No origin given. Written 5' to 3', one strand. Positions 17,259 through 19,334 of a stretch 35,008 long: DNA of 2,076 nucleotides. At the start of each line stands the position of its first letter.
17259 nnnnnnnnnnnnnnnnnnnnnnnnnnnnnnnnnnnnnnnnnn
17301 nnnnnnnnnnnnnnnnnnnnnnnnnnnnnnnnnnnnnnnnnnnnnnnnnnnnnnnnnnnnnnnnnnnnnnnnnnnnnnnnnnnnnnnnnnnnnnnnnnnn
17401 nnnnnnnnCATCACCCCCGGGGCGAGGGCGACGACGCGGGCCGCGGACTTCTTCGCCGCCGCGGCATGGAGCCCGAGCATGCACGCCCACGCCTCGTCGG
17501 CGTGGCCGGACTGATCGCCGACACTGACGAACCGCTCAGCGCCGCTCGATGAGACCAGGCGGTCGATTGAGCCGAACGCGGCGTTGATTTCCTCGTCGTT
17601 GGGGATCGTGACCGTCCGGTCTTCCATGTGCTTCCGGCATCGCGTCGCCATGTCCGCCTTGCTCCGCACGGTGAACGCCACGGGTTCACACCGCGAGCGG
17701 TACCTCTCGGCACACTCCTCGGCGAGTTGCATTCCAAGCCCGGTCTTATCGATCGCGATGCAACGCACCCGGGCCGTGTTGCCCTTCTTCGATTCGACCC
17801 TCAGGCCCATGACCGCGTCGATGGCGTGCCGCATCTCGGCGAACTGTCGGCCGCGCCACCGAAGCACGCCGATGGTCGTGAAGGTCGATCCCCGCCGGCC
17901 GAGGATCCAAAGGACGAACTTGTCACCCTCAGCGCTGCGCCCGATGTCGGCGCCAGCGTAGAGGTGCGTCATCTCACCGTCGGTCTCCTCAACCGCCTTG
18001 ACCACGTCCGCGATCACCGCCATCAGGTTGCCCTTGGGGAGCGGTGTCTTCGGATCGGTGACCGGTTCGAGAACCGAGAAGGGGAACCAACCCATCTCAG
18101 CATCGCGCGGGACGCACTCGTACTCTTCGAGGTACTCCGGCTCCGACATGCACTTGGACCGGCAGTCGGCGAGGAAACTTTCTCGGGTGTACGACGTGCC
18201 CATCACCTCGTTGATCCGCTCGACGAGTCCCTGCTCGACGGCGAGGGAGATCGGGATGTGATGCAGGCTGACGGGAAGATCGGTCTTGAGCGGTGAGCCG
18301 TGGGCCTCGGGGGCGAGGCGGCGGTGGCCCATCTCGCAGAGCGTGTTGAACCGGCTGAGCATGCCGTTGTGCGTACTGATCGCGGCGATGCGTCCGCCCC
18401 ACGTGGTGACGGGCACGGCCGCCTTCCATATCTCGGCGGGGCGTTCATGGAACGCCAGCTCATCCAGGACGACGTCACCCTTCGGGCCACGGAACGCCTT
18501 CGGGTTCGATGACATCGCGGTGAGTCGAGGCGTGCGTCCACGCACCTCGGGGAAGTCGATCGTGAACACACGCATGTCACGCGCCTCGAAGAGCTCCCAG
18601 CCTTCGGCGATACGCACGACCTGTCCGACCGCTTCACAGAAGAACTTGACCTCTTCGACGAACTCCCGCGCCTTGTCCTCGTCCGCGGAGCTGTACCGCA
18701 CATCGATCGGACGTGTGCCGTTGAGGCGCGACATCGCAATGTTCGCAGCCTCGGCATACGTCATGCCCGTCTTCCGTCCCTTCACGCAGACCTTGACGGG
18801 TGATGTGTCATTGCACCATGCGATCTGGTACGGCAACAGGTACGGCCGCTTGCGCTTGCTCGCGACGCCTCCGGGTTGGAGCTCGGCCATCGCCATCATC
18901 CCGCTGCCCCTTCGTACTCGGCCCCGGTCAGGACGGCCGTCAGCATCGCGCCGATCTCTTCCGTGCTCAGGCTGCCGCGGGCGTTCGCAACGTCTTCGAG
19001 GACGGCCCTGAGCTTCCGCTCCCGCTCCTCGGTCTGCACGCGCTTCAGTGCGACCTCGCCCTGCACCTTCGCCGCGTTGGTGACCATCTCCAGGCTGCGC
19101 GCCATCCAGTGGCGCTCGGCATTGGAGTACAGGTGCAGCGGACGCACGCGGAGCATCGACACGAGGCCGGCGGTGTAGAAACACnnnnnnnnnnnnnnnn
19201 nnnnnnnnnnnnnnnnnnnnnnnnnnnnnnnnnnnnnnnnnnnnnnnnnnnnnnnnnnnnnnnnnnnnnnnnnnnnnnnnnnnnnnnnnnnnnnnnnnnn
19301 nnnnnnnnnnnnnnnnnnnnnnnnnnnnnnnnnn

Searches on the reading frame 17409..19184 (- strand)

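Call 88: search_protein_families(library=pfam, proteins=[window:17409-19184:-], max_evalue=0.001)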
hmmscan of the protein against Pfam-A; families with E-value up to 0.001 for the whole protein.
window:17409-19184:- (592 aa): 1 family
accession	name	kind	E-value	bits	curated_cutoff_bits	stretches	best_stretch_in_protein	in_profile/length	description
PF17289.8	Terminase_6C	-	2.6e-15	57.2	22.6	1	411-574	2-154/155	Terminase RNaseH-like domain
